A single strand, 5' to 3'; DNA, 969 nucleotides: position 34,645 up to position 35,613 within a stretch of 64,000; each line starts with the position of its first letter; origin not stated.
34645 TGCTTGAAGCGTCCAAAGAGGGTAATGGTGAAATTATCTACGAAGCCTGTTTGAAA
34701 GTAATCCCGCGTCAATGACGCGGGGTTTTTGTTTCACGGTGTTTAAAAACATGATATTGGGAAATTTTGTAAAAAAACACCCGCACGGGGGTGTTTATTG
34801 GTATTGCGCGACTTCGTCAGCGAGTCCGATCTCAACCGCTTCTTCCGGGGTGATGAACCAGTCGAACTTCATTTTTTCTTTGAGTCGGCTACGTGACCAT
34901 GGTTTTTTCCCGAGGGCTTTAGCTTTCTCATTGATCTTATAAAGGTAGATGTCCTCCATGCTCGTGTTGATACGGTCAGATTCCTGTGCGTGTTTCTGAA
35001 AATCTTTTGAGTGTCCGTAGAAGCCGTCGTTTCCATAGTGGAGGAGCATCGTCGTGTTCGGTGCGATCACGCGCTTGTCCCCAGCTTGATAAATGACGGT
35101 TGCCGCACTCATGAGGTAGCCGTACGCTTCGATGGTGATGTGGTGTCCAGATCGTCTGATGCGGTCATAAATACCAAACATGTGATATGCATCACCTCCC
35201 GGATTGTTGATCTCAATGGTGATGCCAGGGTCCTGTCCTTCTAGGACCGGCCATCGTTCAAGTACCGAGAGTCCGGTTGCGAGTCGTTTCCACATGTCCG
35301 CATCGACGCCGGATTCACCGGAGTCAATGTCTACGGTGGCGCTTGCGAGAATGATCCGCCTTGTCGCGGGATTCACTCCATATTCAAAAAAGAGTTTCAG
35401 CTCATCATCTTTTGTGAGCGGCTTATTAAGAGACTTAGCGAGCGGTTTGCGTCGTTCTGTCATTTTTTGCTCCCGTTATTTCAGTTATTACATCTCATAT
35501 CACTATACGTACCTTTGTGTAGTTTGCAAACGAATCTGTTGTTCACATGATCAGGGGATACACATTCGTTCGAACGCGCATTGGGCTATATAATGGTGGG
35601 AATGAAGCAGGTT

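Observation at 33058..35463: IS1595/IS1-type zinc ribbon fused to a calcineurin-like metallophosphoesterase, convergent with a ClpP-family peptidase-like gene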

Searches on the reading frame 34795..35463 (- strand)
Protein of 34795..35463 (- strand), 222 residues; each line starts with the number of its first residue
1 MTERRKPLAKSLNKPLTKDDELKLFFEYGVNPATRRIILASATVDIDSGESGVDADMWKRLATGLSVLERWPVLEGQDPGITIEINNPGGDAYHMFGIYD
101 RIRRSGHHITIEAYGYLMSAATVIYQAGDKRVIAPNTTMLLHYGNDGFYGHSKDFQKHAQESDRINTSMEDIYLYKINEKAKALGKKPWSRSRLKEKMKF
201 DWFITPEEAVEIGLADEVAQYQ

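Call 3: search_protein_families(library=pfam, proteins=[window:34795-35463:-], max_evalue=1)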
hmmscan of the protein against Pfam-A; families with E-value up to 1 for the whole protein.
window:34795-35463:- (222 aa): 1 family
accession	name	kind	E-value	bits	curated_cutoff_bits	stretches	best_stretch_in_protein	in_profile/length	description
PF00574.28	CLP_protease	-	3e-22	79.8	20.2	1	74-220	40-180/182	Clp protease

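Call 4: search_protein_families(library=phrogs, proteins=[window:34795-35463:-], max_evalue=0.1)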
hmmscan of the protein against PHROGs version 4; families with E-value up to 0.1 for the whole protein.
window:34795-35463:- (222 aa): 12 families
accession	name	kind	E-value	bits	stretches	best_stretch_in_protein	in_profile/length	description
phrog_94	-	head and packaging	9.2e-35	122.2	1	80-219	119-250/622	head maturation protease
phrog_1684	-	head and packaging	4.3e-21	76.6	1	80-219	74-203/284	head maturation protease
phrog_2976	-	head and packaging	8e-21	76.2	1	80-220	53-183/394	head maturation protease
phrog_133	-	head and packaging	4e-16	59.8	1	80-220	50-180/668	head maturation protease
phrog_1827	-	other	5.6e-14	53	1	80-173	54-148/202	ATP-dependent protease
phrog_3348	-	unknown function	5.8e-14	53.2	1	80-219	69-198/386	-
phrog_53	-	head and packaging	4.6e-13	50.2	1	80-220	119-280/583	head maturation protease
phrog_5410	-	other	1e-09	39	1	80-157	57-134/323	ATP-dependent protease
phrog_33547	-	unknown function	4e-09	36.9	1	80-220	31-160/357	-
phrog_23753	-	head and packaging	1.1e-05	26.2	1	80-218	43-171/298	head maturation protease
phrog_13984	-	unknown function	0.00014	23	1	81-139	63-121/123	-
phrog_26024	-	other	0.091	13.1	0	82-142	66-126/202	protease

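Call 5: search_protein_families(library=ncbifam, proteins=[window:34795-35463:-], max_evalue=1)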
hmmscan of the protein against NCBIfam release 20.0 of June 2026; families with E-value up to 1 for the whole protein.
window:34795-35463:- (222 aa): 11 families
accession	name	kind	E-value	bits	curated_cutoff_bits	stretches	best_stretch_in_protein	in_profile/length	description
NF045542.1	Clp_rel_HeadMat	equivalog_domain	6.1e-23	81.6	120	1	78-218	34-165/165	head maturation protease, ClpP-related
NF045540.1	scaf_prot_MCP1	exception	2.2e-20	72.9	475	1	76-220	28-162/652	ClpP-like prohead protease/major capsid protein fusion protein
NF009205.0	PRK12553.1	subfamily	2.2e-17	63.3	228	1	67-219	54-202/211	ATP-dependent Clp protease proteolytic subunit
NF011090.0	PRK14513.1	equivalog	2.7e-16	60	347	1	75-219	52-190/201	ATP-dependent Clp protease proteolytic subunit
NF001368.0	PRK00277.1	subfamily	1.8e-15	57.3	249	1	75-220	57-196/203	ATP-dependent Clp protease proteolytic subunit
NF011091.0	PRK14514.1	equivalog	4.4e-10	39.6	361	1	76-219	80-217/221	ATP-dependent Clp endopeptidase proteolytic subunit ClpP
TIGR00493.1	clpP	equivalog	6.6e-10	39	308.6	1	74-219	51-190/192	ATP-dependent Clp endopeptidase proteolytic subunit ClpP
NF011089.0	PRK14512.1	equivalog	2.1e-09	37.4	251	1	53-219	37-191/200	ATP-dependent Clp protease proteolytic subunit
NF009203.0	PRK12551.1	equivalog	4.4e-09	36.3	359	1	73-219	48-188/196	ATP-dependent Clp protease proteolytic subunit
NF009204.0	PRK12552.1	equivalog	5.6e-07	29.2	263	1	94-219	95-212/225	ATP-dependent Clp protease proteolytic subunit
TIGR00706.1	SppA_dom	equivalog_domain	0.07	12.8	155.45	1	79-138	33-93/208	signal peptide peptidase SppA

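Call 10: search_protein_families(library=padloc, proteins=[window:34795-35463:-], max_evalue=0.1)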
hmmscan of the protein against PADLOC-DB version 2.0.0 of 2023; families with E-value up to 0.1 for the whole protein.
window:34795-35463:- (222 aa): 0 families

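Call 30: find_homologous_proteins(query=window:34795-35463:-, max_evalue=0.00001)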
Query window:34795-35463:- (222 aa): 22 proteins with E <= 0.00001 among 347 candidates.
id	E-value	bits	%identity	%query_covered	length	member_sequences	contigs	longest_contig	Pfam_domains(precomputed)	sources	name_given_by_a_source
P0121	1.0e-145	501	100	100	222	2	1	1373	PF00574.29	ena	-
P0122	9.1e-115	400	79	97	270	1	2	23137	PF00574.29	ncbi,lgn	-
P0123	6.4e-112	390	77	100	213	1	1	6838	PF00574.29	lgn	-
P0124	3.0e-103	362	72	100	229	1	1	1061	PF00574.29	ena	-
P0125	1.3e-97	344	73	92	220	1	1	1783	PF00574.29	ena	-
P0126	1.1e-94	334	72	94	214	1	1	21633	PF00574.29,PF25145.2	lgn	-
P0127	5.5e-64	234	54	94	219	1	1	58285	PF00574.29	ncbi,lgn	-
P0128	3.5e-60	221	53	94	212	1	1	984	PF00574.29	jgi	-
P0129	1.7e-59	219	53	97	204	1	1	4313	PF00574.29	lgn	-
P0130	6.4e-59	217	51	94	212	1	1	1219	PF00574.29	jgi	jgi:ATP-dependent protease ClpP protease subunit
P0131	6.6e-54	201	48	91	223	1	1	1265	PF00574.29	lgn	-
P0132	7.9e-49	184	47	94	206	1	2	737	PF00574.29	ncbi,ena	-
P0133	1.9e-48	183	46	92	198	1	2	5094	PF00574.29,PF01972.22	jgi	jgi:ATP-dependent Clp protease protease subunit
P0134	8.7e-46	174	56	68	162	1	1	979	PF00574.29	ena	-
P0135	1.2e-37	148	38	94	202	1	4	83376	PF00574.29,PF01972.22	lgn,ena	-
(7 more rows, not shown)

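Call 32: find_encoding_contigs(protein=P0126, flank=8000, max_places=2)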
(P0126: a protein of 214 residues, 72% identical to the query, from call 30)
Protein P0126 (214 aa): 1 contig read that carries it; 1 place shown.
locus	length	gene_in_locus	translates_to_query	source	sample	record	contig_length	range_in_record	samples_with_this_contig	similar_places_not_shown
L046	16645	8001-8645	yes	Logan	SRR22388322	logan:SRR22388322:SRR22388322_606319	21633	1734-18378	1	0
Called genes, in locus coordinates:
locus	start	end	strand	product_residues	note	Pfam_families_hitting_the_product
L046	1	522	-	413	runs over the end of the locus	PF07992:Pyr_redox_2, PF00070:Pyr_redox (weak)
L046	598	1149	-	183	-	PF02600:DsbB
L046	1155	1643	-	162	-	-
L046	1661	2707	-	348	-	PF13207:AAA_17 (weak)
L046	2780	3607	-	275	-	-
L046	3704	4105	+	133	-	PF00072:Response_reg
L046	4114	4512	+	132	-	PF00072:Response_reg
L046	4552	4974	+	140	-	PF01878:EVE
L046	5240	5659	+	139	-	PF00293:NUDIX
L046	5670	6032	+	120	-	-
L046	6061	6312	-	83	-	PF00403:HMA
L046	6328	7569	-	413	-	PF02683:DsbD_TM (weak)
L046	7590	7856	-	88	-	PF13192:Thioredoxin_3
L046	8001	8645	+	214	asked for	PF00574:CLP_protease, PF25145:NfeD1b_N (weak)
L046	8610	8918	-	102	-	-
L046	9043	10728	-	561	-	-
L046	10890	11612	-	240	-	PF03193:RsgA_GTPase (faint), PF01926:MMR_HSR1, PF02421:FeoB_N, PF04548:AIG1 (weak), PF00009:GTP_EFTU (weak)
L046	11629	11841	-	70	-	-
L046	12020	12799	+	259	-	PF13098:Thioredoxin_2 (weak), PF13462:Thioredoxin_4, PF01323:DSBA (weak)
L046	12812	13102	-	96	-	PF01883:FeS_assembly_P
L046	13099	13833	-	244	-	PF02463:SMC_N, PF00005:ABC_tran, PF13304:AAA_21 (faint)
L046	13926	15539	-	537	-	PF00070:Pyr_redox (faint), PF00890:FAD_binding_2 (faint), PF01266:DAO, PF01593:Amino_oxidase, PF07992:Pyr_redox_2 (weak), PF12831:FAD_oxidored (weak), PF13450:NAD_binding_8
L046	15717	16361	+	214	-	-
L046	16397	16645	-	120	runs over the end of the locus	PF01592:NifU_N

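Call 33: find_encoding_contigs(protein=P0127, flank=8000, max_places=2)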
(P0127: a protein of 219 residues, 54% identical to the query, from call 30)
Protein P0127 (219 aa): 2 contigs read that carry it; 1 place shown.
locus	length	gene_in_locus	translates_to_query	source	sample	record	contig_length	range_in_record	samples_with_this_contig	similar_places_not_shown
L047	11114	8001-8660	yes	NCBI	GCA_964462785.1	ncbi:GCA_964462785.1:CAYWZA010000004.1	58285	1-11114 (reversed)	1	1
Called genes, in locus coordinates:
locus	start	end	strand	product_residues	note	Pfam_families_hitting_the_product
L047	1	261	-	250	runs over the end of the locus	PF13482:RNase_H_2, PF10108:DNA_pol_B_exo2 (faint)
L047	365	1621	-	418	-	PF13393:tRNA-synt_His, PF00587:tRNA-synt_2b, PF03129:HGTP_anticodon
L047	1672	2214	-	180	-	PF03703:bPH_2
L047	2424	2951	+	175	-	PF21549:PRDM2_PR (weak), PF00856:SET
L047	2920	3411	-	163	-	-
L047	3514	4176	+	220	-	PF03167:UDG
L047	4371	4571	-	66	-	PF00313:CSD, PF08206:OB_RNB (weak)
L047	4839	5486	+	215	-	PF01618:MotA_ExbB (weak)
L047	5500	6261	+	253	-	-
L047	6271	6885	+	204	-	-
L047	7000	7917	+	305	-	PF13365:Trypsin_2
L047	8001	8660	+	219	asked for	PF00574:CLP_protease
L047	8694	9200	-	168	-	PF02675:AdoMet_dc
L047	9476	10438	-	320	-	PF01435:Peptidase_M48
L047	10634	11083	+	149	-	-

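Call 46: search_protein_families(library=pfam, proteins=[L046:8610-8918:-], max_evalue=0.01)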
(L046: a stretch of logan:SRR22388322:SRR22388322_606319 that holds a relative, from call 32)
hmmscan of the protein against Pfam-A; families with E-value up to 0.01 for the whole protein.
L046:8610-8918:- (102 aa): 0 families
